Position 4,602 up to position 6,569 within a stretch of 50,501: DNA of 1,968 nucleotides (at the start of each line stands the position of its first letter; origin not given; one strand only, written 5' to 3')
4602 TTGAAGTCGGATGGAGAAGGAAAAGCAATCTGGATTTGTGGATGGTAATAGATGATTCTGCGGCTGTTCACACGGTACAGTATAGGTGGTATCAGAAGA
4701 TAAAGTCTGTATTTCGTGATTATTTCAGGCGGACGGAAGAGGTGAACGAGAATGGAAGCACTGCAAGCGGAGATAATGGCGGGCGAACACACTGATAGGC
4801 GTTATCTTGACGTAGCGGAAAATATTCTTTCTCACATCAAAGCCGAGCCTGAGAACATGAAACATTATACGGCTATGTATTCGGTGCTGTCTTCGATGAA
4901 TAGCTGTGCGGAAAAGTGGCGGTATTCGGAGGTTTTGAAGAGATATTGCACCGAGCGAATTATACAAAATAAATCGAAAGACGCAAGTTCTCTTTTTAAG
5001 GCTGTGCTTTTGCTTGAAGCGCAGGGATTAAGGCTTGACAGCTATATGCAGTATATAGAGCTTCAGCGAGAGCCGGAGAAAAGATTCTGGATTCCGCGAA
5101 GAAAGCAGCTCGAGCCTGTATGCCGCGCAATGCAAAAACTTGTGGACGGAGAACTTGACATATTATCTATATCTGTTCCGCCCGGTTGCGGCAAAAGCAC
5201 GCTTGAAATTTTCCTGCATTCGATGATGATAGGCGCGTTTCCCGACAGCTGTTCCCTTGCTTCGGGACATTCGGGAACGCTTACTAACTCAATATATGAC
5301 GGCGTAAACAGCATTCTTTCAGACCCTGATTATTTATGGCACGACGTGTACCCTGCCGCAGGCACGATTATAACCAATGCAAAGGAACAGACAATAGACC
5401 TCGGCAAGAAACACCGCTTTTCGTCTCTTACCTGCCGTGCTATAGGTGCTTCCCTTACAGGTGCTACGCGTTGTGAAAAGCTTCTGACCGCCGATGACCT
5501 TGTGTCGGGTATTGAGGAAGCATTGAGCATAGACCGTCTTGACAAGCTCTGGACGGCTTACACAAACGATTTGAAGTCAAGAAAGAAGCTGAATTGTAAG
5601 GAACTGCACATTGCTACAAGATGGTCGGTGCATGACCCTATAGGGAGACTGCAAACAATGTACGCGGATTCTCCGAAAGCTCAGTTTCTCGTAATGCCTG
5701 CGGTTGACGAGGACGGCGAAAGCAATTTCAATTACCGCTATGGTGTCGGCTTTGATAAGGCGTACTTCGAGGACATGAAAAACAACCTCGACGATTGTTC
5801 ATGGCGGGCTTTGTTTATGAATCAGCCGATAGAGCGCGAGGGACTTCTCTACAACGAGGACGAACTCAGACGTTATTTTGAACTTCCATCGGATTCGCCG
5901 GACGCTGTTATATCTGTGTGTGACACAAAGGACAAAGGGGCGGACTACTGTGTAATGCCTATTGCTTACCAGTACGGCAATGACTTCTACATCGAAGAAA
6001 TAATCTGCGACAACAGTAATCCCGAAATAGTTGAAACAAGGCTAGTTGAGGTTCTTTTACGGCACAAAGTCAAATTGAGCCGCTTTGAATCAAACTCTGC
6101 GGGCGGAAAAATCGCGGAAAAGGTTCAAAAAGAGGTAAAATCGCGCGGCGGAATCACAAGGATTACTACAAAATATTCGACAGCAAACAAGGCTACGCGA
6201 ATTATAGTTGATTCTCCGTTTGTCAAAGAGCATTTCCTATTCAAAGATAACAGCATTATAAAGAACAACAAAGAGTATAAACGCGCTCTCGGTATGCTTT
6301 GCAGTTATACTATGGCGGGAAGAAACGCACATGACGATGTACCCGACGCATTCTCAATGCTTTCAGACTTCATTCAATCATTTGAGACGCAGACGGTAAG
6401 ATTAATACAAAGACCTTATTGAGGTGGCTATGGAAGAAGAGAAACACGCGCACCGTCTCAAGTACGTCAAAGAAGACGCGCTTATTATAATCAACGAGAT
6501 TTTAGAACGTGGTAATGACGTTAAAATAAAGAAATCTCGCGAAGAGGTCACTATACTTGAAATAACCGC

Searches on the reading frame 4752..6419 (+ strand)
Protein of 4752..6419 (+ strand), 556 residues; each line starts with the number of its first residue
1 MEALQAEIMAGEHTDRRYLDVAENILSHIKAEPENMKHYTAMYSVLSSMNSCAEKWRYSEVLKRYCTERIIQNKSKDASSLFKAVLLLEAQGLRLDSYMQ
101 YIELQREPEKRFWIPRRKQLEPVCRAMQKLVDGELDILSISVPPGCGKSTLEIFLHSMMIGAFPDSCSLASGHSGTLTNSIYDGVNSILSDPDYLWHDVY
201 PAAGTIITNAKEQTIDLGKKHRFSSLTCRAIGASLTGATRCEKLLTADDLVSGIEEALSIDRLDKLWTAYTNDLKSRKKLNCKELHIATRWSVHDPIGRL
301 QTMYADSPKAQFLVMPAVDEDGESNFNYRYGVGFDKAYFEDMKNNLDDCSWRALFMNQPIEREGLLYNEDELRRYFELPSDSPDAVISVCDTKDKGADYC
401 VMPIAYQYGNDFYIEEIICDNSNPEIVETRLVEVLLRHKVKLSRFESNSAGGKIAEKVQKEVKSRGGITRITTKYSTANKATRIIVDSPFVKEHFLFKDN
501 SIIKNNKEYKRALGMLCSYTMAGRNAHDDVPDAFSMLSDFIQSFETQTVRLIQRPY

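Call 81: search_protein_families(library=pfam, proteins=[window:4752-6419:+], max_evalue=0.001)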
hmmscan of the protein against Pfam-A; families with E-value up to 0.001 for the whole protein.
window:4752-6419:+ (556 aa): 1 family
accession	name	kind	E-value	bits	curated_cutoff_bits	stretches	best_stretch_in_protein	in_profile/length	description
PF22530.2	Terminase-T7_RNaseH-like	-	0.00076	20.2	27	0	391-494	2-106/108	Terminase Bacteriophage T7, Ribonuclease H-like domain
